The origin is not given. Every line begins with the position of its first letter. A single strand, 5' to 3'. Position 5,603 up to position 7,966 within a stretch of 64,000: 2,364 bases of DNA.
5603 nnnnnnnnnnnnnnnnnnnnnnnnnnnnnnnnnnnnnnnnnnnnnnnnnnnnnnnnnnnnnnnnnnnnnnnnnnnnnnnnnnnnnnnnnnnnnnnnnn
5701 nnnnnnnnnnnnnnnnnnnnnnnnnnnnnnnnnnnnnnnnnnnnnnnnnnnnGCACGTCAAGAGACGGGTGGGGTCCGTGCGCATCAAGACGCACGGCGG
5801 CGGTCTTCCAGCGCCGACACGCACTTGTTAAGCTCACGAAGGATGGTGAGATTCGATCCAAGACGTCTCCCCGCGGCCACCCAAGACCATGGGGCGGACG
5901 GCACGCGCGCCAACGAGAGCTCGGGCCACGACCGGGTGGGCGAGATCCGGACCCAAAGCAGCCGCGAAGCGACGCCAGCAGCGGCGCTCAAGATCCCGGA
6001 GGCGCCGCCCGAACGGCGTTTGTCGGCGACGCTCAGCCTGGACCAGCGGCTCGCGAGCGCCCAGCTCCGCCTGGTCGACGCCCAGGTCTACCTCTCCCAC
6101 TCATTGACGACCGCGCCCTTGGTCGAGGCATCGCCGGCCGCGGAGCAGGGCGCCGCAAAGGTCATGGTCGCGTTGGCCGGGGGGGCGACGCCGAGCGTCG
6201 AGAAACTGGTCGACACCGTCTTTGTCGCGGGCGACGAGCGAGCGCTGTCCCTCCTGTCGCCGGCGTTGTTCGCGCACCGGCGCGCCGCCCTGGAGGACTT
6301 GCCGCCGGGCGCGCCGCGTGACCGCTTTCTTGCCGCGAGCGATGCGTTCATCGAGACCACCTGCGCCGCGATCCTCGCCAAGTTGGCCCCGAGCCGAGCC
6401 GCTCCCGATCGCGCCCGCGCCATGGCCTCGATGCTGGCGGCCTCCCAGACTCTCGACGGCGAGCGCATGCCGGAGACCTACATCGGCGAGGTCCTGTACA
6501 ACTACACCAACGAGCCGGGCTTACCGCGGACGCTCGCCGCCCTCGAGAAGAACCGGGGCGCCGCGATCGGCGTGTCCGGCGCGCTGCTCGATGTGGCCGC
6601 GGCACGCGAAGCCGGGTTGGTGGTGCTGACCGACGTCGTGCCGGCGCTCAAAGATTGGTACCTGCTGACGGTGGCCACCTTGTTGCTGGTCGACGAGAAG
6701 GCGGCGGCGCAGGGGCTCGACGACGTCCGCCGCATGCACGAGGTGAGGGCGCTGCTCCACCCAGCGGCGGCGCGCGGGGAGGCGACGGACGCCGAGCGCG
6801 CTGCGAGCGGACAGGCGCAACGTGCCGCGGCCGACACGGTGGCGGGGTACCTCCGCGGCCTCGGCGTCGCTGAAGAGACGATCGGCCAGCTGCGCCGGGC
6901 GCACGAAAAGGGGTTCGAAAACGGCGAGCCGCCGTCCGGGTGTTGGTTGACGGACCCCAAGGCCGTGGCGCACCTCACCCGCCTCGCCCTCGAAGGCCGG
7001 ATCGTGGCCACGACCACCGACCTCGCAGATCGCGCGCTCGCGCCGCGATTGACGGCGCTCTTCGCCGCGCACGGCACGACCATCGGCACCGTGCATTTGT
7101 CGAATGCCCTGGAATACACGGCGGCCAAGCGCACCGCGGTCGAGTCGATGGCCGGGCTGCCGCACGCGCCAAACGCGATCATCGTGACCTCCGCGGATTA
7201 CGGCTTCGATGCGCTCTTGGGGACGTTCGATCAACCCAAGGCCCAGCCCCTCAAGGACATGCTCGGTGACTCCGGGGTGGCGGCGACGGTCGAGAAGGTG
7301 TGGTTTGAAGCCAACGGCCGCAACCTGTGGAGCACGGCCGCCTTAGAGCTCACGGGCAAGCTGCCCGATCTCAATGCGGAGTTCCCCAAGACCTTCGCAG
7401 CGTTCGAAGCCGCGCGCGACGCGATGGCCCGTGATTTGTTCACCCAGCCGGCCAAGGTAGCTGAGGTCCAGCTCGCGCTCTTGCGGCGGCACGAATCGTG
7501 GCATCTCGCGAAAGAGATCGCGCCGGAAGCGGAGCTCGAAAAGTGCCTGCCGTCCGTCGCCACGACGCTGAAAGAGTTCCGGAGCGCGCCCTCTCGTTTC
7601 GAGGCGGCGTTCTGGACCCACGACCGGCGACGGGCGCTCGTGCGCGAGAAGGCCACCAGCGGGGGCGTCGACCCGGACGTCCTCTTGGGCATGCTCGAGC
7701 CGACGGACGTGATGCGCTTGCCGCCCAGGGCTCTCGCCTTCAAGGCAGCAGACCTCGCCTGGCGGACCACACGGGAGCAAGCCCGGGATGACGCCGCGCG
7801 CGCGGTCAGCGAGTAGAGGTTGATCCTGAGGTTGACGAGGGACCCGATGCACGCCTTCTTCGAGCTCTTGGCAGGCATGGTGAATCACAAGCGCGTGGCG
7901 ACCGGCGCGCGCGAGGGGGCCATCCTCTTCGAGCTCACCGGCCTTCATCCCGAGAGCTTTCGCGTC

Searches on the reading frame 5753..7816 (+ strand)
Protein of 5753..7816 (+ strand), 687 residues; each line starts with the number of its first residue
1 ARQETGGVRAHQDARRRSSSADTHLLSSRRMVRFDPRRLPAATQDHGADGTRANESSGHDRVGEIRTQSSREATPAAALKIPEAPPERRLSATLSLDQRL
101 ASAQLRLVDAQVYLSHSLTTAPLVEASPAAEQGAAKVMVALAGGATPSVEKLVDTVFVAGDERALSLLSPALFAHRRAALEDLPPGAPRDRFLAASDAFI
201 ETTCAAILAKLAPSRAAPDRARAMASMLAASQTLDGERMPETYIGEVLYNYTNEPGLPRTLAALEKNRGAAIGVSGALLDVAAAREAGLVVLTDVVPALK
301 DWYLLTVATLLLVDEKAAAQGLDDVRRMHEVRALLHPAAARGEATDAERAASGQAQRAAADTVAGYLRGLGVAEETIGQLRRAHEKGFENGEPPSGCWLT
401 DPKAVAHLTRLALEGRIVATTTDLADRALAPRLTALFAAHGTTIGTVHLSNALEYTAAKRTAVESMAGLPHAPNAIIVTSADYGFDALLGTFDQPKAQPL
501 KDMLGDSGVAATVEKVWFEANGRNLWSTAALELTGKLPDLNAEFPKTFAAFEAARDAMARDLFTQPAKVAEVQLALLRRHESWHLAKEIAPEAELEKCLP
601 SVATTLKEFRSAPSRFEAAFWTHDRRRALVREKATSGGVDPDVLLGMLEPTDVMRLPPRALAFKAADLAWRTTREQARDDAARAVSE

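Call 85: search_protein_families(library=pfam, proteins=[window:5753-7816:+], max_evalue=0.001)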
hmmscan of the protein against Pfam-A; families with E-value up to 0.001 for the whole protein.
window:5753-7816:+ (687 aa): 1 family
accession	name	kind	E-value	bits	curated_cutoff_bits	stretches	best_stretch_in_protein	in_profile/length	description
PF25046.1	DUF7790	-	3.6e-15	56.5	23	1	249-480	1-213/272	Domain of unknown function (DUF7790)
